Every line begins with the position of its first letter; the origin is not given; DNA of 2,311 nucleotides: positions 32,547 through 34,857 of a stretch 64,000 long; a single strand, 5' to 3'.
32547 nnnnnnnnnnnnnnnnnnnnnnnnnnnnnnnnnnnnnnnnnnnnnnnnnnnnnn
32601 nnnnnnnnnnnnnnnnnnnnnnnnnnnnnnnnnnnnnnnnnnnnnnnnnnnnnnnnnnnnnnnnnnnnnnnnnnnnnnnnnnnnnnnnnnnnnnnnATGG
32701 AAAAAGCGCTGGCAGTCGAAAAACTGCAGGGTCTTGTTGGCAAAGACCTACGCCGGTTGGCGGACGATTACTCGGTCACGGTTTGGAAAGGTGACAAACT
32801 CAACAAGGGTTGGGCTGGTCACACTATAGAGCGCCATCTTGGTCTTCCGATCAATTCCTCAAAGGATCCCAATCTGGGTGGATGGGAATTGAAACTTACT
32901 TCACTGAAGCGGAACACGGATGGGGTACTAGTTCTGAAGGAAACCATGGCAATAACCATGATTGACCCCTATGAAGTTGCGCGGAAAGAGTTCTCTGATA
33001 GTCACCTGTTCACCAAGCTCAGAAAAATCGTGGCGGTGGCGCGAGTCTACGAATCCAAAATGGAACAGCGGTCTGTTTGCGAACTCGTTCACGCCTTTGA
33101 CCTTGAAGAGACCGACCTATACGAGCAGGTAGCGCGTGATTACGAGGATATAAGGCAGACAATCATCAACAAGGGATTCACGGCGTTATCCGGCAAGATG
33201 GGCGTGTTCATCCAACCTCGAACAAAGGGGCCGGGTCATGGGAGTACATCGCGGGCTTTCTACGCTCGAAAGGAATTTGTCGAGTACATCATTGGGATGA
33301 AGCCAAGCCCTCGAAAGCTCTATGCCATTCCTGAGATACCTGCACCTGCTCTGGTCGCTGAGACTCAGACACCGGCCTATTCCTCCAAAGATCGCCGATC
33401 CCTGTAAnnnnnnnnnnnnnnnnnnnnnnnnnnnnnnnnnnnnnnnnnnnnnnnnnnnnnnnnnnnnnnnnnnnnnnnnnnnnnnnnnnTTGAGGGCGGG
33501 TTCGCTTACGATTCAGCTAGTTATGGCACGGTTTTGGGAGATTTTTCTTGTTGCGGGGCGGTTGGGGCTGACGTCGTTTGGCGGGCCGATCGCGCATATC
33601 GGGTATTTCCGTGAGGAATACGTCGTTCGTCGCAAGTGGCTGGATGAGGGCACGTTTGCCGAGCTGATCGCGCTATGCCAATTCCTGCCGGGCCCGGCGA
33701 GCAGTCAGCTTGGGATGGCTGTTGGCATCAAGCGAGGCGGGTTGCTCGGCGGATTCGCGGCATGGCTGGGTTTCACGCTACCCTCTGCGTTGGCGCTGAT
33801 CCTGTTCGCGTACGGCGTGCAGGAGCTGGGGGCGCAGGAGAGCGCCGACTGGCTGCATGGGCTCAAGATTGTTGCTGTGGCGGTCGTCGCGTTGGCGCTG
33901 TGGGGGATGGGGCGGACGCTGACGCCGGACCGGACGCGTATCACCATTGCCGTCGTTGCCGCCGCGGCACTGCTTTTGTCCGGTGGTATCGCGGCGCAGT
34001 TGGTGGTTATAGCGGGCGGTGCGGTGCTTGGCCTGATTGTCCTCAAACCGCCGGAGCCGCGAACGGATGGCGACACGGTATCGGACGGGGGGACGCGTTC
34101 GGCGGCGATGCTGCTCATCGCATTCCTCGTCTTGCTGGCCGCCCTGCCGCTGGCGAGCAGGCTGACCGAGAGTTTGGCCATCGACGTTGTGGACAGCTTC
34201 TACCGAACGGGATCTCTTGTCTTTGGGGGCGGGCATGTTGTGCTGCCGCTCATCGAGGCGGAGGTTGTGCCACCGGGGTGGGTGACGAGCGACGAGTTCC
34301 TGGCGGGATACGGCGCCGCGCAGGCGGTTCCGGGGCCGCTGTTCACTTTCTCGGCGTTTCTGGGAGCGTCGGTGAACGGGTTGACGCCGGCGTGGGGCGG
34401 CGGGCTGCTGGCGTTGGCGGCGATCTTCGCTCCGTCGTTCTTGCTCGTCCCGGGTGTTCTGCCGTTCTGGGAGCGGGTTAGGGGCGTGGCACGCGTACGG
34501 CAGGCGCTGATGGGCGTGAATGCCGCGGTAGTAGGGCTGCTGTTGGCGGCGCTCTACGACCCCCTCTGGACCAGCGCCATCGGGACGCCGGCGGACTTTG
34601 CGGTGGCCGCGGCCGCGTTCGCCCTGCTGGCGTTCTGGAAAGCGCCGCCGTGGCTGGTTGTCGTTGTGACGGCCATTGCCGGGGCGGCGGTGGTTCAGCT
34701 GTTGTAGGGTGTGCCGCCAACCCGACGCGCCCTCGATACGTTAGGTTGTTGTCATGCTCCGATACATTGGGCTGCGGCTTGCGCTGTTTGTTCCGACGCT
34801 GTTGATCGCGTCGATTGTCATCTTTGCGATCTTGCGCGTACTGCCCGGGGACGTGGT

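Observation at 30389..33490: Defense islet (iterons + Fic protein + intact GATC-type R-M pair) between the substrate-binding and permease genes of an ABC transporter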

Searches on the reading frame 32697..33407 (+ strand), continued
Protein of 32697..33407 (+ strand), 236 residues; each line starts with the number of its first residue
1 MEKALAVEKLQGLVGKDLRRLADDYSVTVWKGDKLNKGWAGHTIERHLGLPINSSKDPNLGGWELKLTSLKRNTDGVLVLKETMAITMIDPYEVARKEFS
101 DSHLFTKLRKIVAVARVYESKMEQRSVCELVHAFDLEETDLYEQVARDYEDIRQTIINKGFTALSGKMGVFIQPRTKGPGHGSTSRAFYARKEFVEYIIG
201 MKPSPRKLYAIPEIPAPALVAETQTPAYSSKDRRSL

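Call 50: search_solved_structures(query=A1, max_evalue=1, show_alignments=4)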
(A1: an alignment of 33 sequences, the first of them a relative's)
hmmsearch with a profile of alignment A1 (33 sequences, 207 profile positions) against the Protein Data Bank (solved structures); distinct sequences matched with E-value up to 1: 14.
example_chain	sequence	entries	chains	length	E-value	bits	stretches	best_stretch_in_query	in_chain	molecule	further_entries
4pxg_A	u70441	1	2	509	7.2e-14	54.8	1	34-183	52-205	Type-2 restriction enzyme Sau3AI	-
2aoq_A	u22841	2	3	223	3.1e-11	46.2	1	7-181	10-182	DNA mismatch repair protein mutH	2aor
2azo_A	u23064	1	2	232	6.5e-08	35.3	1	6-193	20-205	MUTH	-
1azo_A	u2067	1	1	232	6.8e-08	35.2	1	6-193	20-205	MUTH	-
1lem_A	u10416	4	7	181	0.079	15.4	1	26-66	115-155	LECTIN | LENTIL LECTIN | LENTIL LECTIN (ALPHA CHAIN)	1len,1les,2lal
2odh_A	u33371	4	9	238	0.14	14.7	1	33-76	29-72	R.BcnI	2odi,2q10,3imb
1bqp_A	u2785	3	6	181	0.52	12.8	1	26-66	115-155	PROTEIN (LECTIN) | PEA LECTIN ALPHA CHAIN | PEA LECTIN, ALPHA CHAIN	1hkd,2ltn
1ofs_A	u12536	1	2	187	0.52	12.8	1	26-66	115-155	PEA LECTIN ALPHA CHAIN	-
2bqp_A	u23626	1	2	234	0.58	12.6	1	26-66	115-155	PROTEIN (PEA LECTIN)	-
1rin_A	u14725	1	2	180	0.58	12.6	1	27-66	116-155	PEA LECTIN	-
1lgc_A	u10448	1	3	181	0.62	12.5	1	26-66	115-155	Lectin beta-1 and beta-2 chains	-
5t7p_A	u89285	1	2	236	0.63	12.5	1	26-66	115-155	Lectin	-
1lof_C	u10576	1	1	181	0.7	12.3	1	26-66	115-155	LEGUME ISOLECTIN I (ALPHA CHAIN)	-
1lgb_A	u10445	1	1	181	0.99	11.8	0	26-66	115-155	LEGUME ISOLECTIN II (ALPHA CHAIN)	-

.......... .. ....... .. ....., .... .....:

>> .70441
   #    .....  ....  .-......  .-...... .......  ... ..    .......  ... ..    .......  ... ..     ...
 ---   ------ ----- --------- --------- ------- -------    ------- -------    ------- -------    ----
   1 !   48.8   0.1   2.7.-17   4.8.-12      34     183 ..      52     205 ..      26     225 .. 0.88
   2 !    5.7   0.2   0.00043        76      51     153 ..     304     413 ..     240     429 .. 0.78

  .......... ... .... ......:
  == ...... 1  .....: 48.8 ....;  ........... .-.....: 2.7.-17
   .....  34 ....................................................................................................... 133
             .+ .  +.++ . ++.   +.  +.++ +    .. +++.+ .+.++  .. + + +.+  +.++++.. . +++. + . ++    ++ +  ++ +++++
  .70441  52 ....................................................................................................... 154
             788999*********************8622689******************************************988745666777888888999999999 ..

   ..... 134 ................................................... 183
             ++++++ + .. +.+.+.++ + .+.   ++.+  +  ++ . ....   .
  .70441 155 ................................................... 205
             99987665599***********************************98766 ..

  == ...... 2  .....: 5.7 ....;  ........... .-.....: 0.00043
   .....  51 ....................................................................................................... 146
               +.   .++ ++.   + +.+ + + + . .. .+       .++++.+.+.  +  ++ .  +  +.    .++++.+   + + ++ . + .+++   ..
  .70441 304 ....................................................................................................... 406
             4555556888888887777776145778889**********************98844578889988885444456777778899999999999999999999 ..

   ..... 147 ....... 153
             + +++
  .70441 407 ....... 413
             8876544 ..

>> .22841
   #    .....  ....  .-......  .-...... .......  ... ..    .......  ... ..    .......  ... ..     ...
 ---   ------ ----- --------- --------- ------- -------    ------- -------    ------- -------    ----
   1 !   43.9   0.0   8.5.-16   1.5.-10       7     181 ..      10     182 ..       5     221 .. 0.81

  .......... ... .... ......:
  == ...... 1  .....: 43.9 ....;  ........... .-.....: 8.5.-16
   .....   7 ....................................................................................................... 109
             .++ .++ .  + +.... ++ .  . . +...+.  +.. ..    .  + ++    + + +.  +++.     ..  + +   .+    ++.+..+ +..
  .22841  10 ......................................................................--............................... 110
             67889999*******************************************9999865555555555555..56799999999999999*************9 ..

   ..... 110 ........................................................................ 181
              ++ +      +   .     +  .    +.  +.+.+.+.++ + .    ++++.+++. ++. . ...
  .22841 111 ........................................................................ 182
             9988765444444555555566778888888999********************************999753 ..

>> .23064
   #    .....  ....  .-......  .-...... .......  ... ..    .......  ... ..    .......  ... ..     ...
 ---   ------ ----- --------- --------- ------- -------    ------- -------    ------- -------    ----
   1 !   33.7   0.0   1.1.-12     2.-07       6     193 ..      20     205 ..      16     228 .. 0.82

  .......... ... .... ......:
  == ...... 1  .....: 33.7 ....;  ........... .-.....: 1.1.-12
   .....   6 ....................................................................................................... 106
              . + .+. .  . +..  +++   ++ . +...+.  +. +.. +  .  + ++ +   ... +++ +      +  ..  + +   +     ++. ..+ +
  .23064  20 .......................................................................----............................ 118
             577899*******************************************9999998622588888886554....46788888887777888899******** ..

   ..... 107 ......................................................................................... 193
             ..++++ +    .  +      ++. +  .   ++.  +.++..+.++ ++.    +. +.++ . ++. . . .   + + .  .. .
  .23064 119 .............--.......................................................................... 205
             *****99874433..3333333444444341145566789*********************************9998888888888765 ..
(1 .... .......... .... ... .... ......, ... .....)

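Call 53: search_dna_similar(query=window:32697-33407:+, collection=plasmids, mode=protein, max_rows=15)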
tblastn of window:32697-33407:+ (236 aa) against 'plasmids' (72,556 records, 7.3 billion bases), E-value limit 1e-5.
No match.

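Call 64: search_protein_families(library=ncbifam, max_evalue=0.001, proteins=[L087:3090-3980:+, L083:3132-4031:+, L090:2722-3648:+])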
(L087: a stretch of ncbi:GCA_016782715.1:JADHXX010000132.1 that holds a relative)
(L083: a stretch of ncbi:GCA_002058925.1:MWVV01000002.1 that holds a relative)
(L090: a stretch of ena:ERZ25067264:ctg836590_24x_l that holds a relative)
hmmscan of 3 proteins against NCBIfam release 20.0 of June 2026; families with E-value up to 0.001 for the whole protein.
L087:3090-3980:+ (296 aa): 2 families
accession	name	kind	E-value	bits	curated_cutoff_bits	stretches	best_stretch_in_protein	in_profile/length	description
TIGR00571.1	dam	subfamily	2.7e-89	299.4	114.85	1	12-295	2-267/267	Dam family site-specific DNA-(adenine-N6)-methyltransferase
NF008152.0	PRK10904.1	equivalog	9.6e-53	179.3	441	1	12-293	5-266/271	adenine-specific DNA-methyltransferase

L083:3132-4031:+ (299 aa): 2 families
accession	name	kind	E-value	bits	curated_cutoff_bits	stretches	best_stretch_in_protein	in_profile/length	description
TIGR00571.1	dam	subfamily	1.2e-80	271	114.85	1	2-274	15-267/267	Dam family site-specific DNA-(adenine-N6)-methyltransferase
NF008152.0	PRK10904.1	equivalog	6.7e-45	153.6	441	1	16-272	28-266/271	adenine-specific DNA-methyltransferase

L090:2722-3648:+ (308 aa): 4 families
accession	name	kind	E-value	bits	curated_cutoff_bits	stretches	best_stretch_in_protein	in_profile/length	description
NF050803.1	DnaMtaseCcrMCaul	equivalog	5.6e-68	229.4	830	1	19-287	6-279/350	adenine-specific DNA-methyltransferase CcrM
NF008572.0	PRK11524.1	equivalog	2.8e-34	118.6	292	2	152-260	150-259/294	adenine-specific DNA-methyltransferase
NF010253.0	PRK13699.1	subfamily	3.2e-20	72.8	244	2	175-265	128-213/226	DNA methyltransferase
TIGR01177.1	TIGR01177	hypoth_equivalog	0.00012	21.6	316.55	0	194-248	156-215/330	TIGR01177 family methyltransferase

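Call 72: predict_structure(alignment_id=A1)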
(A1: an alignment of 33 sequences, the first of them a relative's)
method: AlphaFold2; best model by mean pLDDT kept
length: 236 residues; sequences in the alignment: 33
mean_pLDDT: 84.9   pTM: 0.79
mean pLDDT of the five models: 84.9, 84.8, 84.7, 84.4, 84.1
residues with pLDDT >= 90: 159; 70-90: 31; 50-70: 16; < 50: 30
segments of 3 or more residues with pLDDT < 50: 58-60, 210-236
pLDDT, mean of each block of 10 residues (from residue 1): 91 96 94 91 92 57 88 95 94 97 95 94 93 95 98 97 94 79 79 97 77 46 42 42
secondary structure, 60 per line:
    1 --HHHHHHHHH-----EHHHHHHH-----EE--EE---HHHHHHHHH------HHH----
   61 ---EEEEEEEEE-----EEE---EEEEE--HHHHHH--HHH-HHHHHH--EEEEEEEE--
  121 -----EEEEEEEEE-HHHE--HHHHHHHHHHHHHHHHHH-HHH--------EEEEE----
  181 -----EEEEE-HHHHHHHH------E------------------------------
elements in order: H3-11 H18-24 H39-47 E64-72 E78-80 E84-88 H91-96 H103-108 E111-118 E126-134 H142-159 E172-176 E186-190 H192-199

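Call 74: fold_search(model_id=the predicted structure, library=pdb)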
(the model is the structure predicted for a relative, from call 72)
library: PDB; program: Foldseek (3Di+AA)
matches with E <= 10: 73; with E <= 0.001: 11
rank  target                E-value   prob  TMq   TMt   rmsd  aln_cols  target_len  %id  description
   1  2aor_B                2.1e-11  1.00  0.69  0.74   3.1       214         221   21  Crystal structure of MutH-hemimethylated DNA complex (released 2005-10-11)
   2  2aoq_A                3.0e-10  1.00  0.68  0.73   3.2       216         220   21  Crystal structure of MutH-unmethylated DNA complex (released 2005-10-11)
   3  4pxg_A                1.6e-09  1.00  0.65  0.34   3.7       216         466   19  Crystal Structure of TypeII restriction Enzyme Sau3AI (released 2015-03-25)
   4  4pxg_B                1.8e-09  1.00  0.65  0.34   3.4       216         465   19  Crystal Structure of TypeII restriction Enzyme Sau3AI (released 2015-03-25)
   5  2azo_B                4.3e-09  1.00  0.70  0.72   3.2       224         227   18  DNA MISMATCH REPAIR PROTEIN MUTH FROM E. COLI (released 1998-05-20)
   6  1azo                  5.1e-09  1.00  0.61  0.67   5.7       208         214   20  DNA MISMATCH REPAIR PROTEIN MUTH FROM E. COLI (released 1998-05-20)
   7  2azo_A                1.4e-07  1.00  0.62  0.66   5.6       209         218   19  DNA MISMATCH REPAIR PROTEIN MUTH FROM E. COLI (released 1998-05-20)
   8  7xm0_A                1.0e-06  1.00  0.56  0.52   7.5       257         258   14  Crystal structure of Sau3AI-C and DNA substrate complex (released 2023-04-26)
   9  7xm0_C                1.3e-06  1.00  0.57  0.54   7.0       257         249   14  Crystal structure of Sau3AI-C and DNA substrate complex (released 2023-04-26)
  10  7xm0_B                1.5e-06  1.00  0.57  0.54   6.8       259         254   13  Crystal structure of Sau3AI-C and DNA substrate complex (released 2023-04-26)
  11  2reu                  1.8e-06  1.00  0.55  0.55   6.5       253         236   13  Crystal Structure of the C-terminal of Sau3AI fragment (released 2008-09-30)
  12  2oaa_A                1.2e-01  0.25  0.28  0.27  13.6       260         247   13  Restriction endonuclease MvaI-cognate DNA substrate complex (released 2007-02-20)
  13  6kri_B                4.1e-01  0.09  0.18  0.09  12.8       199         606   10  Crystal Structure of Acyl-CoA Dehydrogenase FadE5 from Mycobacteria smegmatis with product released (released 2020-07-01)
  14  5xdc_D                4.4e-01  0.08  0.13  0.08  12.2       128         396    8  Crystal structure of Indole-bound TdsC from Paenibacillus sp. A11-2 (released 2017-08-09)
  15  6kpt_B                5.2e-01  0.07  0.18  0.09  13.1       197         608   11  Crystal Structure of Acyl-CoA Dehydrogenase FadE5 from Mycobacteria smegmatis (released 2020-07-01)
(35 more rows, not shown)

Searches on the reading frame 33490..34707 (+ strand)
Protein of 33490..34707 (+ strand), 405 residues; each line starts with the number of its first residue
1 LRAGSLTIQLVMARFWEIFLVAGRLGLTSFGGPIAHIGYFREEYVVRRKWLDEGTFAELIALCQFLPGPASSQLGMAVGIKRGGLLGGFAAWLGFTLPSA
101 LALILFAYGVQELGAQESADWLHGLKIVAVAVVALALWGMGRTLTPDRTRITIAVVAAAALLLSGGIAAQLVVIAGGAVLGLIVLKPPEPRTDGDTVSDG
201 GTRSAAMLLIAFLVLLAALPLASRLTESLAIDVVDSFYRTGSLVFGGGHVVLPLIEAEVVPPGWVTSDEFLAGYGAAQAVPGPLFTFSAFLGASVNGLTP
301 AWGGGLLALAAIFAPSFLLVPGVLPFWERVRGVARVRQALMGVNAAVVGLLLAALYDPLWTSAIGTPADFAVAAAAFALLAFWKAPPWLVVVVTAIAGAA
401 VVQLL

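Call 3: search_protein_families(library=pfam, proteins=[window:33490-34707:+])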
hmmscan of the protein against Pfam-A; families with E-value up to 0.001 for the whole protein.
window:33490-34707:+ (405 aa): 1 family
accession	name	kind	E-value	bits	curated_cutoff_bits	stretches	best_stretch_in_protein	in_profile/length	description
PF02417.20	Chromate_transp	-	3.8e-77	258.4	28.6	2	16-182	1-166/166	Chromate transporter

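Call 8: search_protein_families(library=ncbifam, proteins=[window:33490-34707:+], max_evalue=0.01)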
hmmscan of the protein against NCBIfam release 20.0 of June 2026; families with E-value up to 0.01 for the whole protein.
window:33490-34707:+ (405 aa): 3 families
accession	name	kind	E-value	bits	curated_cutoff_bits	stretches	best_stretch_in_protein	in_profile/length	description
TIGR00937.1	2A51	subfamily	2.2e-99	333.6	171.7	1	24-398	3-368/368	chromate efflux transporter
NF053760.1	ChrTpChrABac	equivalog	1.3e-23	84.1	250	2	231-404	4-177/178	chromate efflux transporter ChrA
NF053759.1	ChrTpChrBBac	equivalog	4.4e-23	81.9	250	2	22-174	8-156/180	chromate efflux transporter ChrB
